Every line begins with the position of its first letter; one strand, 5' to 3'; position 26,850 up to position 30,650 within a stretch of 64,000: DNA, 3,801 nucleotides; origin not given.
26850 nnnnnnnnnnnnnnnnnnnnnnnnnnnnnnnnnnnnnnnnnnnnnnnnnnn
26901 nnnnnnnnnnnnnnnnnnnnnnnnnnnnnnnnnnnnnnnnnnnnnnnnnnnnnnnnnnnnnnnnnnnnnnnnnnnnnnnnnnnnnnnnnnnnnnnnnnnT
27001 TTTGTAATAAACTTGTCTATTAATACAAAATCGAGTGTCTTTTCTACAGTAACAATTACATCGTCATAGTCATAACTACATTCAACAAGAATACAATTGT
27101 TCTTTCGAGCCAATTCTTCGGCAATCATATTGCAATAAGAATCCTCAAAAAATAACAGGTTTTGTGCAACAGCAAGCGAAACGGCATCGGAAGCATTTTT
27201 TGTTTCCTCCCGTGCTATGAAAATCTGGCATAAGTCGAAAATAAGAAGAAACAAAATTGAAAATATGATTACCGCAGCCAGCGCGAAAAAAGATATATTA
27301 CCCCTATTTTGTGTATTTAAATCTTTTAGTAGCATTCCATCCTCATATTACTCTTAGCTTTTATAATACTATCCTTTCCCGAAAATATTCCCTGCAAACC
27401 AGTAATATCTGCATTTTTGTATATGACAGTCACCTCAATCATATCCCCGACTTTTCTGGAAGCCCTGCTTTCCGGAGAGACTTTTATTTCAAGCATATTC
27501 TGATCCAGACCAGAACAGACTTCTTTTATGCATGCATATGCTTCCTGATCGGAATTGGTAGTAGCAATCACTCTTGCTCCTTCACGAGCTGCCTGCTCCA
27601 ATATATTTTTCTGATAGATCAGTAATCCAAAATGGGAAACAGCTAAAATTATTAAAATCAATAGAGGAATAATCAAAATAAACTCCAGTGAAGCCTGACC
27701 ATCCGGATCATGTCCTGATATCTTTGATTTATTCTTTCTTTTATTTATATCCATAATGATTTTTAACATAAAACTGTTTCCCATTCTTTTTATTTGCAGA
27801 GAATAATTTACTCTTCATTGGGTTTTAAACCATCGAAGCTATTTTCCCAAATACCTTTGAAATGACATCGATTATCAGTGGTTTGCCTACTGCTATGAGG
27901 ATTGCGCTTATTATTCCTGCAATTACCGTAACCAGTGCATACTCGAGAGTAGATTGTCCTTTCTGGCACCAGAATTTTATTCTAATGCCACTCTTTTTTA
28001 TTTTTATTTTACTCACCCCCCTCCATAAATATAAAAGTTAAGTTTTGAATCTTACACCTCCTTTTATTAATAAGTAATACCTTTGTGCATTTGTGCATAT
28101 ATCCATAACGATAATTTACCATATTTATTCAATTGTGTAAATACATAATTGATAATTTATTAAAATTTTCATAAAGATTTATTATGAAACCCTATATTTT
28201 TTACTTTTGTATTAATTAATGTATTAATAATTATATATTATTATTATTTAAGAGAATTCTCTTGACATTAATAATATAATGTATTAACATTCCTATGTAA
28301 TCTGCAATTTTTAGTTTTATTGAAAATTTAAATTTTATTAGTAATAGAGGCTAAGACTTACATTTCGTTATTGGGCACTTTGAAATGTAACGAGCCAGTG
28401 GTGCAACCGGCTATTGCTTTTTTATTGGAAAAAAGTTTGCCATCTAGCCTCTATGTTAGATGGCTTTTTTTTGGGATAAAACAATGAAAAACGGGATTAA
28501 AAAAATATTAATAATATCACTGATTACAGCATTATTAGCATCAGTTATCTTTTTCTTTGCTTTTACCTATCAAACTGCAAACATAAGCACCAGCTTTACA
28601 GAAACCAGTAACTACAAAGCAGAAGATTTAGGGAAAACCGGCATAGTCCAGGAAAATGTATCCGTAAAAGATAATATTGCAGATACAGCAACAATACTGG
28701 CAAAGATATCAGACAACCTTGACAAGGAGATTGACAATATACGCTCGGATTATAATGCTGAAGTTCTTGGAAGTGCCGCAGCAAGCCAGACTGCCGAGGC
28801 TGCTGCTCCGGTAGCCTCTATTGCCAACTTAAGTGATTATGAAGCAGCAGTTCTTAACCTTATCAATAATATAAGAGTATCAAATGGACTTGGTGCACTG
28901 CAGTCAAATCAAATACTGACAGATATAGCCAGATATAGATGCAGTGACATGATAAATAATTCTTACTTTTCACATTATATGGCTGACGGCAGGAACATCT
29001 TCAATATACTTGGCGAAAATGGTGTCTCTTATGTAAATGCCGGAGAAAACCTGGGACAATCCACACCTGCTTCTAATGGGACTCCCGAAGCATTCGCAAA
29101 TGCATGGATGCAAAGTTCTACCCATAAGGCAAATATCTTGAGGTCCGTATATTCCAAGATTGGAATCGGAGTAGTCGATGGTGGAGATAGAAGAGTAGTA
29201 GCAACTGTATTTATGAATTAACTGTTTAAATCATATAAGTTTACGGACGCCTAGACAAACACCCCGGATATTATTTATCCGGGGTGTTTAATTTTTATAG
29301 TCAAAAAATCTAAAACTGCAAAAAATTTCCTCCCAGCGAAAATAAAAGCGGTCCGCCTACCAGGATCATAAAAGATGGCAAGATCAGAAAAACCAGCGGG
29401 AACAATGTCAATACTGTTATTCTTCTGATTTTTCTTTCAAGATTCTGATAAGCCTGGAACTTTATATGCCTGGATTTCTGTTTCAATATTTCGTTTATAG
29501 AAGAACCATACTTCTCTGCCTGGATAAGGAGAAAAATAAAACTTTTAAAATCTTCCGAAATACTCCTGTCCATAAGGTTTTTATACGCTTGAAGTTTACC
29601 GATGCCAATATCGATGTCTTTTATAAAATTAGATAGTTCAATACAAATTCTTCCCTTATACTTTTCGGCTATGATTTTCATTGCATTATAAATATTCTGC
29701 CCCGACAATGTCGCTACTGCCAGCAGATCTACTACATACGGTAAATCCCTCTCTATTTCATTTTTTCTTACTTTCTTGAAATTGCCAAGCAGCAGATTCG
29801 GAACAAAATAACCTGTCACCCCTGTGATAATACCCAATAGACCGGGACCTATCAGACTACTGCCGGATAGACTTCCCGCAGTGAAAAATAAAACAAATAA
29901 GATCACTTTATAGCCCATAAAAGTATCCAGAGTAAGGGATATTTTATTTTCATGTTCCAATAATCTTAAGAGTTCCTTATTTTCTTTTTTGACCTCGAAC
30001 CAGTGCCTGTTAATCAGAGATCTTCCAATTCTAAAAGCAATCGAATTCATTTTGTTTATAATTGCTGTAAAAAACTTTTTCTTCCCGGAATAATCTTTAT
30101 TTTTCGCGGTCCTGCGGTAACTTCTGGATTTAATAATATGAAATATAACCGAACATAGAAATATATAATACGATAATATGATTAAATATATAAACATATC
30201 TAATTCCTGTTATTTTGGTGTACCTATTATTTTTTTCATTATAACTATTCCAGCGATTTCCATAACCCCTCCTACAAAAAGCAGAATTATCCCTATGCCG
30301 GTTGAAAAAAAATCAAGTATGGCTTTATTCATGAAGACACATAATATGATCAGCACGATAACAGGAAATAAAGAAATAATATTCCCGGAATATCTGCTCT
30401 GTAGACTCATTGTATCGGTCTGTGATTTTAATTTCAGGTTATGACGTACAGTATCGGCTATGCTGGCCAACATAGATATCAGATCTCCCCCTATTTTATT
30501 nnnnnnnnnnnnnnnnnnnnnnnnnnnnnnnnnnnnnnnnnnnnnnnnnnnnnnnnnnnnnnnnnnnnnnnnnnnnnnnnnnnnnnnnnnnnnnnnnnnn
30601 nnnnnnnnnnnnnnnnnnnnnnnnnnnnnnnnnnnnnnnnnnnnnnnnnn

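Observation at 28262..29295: CAP/YkwD-domain secreted protein inserted antisense into the tad locus behind a riboswitch-like leader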

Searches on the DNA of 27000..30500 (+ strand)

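Call 3: search_rna_families(source=window, start=27000, end=30500, threshold=evalue, max_evalue=1, show_alignments=3)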
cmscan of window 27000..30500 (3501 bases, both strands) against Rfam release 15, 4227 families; matches with E-value up to 1: 6.
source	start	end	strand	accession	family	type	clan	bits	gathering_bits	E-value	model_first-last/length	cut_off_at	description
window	28337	28421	+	RF01786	c-di-GMP-II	Cis-reg; riboswitch;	CL00127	73.5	53.5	6.3e-16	1-84/84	no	Cyclic di-GMP-II riboswitch aptamer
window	29252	29378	-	RF00514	His_leader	Cis-reg; leader;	-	29.7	49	0.045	1-126/126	no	Histidine operon leader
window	29257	29330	-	RF02701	PsrR1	Gene; sRNA;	-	23.2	42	0.31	1-79/79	no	Photosynthesis regulatory RNA1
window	29254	29391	-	RF02672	SprX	Gene; sRNA;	-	19.8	80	0.39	1-151/151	no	Small pathogenicity island RNA X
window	29273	29342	-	RF01705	Flavo-1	Gene; sRNA;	-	19.8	42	0.91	1-76/76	no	Flavo-1 RNA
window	29230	29307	+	RF02621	BSnc120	Gene; sRNA;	-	19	114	0.99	1-88/88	no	Brucella sRNA 120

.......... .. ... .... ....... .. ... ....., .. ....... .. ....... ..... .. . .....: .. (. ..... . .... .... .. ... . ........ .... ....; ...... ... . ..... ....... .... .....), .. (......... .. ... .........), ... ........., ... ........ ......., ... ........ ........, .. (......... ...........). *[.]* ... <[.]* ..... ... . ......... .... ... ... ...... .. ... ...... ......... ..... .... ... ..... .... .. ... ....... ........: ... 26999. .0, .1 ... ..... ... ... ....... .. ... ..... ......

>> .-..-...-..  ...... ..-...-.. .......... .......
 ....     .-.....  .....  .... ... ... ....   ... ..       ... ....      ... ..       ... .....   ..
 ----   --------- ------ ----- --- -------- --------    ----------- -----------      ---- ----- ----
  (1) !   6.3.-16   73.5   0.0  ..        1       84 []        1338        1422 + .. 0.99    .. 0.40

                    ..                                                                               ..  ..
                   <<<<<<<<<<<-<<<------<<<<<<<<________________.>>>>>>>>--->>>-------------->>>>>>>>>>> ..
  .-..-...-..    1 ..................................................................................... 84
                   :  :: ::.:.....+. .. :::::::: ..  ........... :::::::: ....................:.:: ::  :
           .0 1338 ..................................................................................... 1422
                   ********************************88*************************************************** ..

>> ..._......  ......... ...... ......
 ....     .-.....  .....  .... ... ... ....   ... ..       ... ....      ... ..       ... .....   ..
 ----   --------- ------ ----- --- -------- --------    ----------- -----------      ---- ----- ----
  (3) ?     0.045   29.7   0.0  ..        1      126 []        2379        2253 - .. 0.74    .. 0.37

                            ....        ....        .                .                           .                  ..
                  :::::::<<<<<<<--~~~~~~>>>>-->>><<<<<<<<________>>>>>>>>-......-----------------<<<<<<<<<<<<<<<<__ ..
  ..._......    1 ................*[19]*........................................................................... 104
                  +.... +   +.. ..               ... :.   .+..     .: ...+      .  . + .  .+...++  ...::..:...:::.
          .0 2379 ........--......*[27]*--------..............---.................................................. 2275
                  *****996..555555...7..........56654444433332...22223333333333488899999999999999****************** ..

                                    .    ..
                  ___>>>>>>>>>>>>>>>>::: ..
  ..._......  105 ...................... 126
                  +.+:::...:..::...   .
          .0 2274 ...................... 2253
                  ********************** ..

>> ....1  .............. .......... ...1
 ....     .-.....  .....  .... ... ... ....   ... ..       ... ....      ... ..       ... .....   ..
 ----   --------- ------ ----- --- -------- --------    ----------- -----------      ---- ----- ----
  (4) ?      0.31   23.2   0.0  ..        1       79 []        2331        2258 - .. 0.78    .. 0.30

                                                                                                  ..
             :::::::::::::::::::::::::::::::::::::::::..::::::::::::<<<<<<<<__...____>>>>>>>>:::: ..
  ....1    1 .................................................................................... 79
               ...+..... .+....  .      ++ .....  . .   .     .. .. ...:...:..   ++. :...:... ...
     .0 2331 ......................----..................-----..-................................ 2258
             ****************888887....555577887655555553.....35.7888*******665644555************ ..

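Call 12: search_rna_families(sources=[L001, L002, L003, L004, L005, L006, L007, L008, L009, L010, L011, L012, L013], threshold=gathering)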
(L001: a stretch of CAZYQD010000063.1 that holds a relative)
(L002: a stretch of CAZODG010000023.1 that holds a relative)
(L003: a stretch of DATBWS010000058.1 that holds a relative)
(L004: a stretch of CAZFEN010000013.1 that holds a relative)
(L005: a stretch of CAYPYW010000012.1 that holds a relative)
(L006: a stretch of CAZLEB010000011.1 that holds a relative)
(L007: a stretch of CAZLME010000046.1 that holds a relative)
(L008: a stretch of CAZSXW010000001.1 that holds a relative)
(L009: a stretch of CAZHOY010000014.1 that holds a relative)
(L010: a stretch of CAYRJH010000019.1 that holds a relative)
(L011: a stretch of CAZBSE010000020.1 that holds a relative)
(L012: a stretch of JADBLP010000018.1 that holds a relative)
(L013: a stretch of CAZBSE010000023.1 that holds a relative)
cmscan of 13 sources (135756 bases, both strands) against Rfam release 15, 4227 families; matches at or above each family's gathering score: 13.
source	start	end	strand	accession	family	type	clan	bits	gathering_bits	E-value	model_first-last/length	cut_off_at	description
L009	4034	4119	+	RF01786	c-di-GMP-II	Cis-reg; riboswitch;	CL00127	78.9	53.5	7.1e-16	1-84/84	no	Cyclic di-GMP-II riboswitch aptamer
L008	5857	5942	+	RF01786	c-di-GMP-II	Cis-reg; riboswitch;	CL00127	77.8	53.5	1.5e-15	1-84/84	no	Cyclic di-GMP-II riboswitch aptamer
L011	5851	5936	+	RF01786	c-di-GMP-II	Cis-reg; riboswitch;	CL00127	75.6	53.5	6.1e-15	1-84/84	no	Cyclic di-GMP-II riboswitch aptamer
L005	5853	5938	+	RF01786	c-di-GMP-II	Cis-reg; riboswitch;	CL00127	75.1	53.5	8.6e-15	1-84/84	no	Cyclic di-GMP-II riboswitch aptamer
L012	5835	5920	+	RF01786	c-di-GMP-II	Cis-reg; riboswitch;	CL00127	75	53.5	9.2e-15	1-84/84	no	Cyclic di-GMP-II riboswitch aptamer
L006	5852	5937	+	RF01786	c-di-GMP-II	Cis-reg; riboswitch;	CL00127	74.4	53.5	1.3e-14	1-84/84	no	Cyclic di-GMP-II riboswitch aptamer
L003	2722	2807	+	RF01786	c-di-GMP-II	Cis-reg; riboswitch;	CL00127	73.9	53.5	1.9e-14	1-84/84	no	Cyclic di-GMP-II riboswitch aptamer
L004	5851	5936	+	RF01786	c-di-GMP-II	Cis-reg; riboswitch;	CL00127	73.4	53.5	2.6e-14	1-84/84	no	Cyclic di-GMP-II riboswitch aptamer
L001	153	237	+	RF01786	c-di-GMP-II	Cis-reg; riboswitch;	CL00127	72.6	53.5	4.5e-14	1-84/84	no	Cyclic di-GMP-II riboswitch aptamer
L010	5849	5935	+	RF01786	c-di-GMP-II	Cis-reg; riboswitch;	CL00127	72.5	53.5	4.7e-14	1-84/84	no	Cyclic di-GMP-II riboswitch aptamer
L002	5851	5936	+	RF01786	c-di-GMP-II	Cis-reg; riboswitch;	CL00127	71.8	53.5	7.7e-14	1-84/84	no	Cyclic di-GMP-II riboswitch aptamer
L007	2682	2768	+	RF01786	c-di-GMP-II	Cis-reg; riboswitch;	CL00127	71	53.5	1.3e-13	1-84/84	no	Cyclic di-GMP-II riboswitch aptamer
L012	11894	11966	+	RF00005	tRNA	Gene; tRNA;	CL00001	57.3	29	2.1e-09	1-71/71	no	tRNA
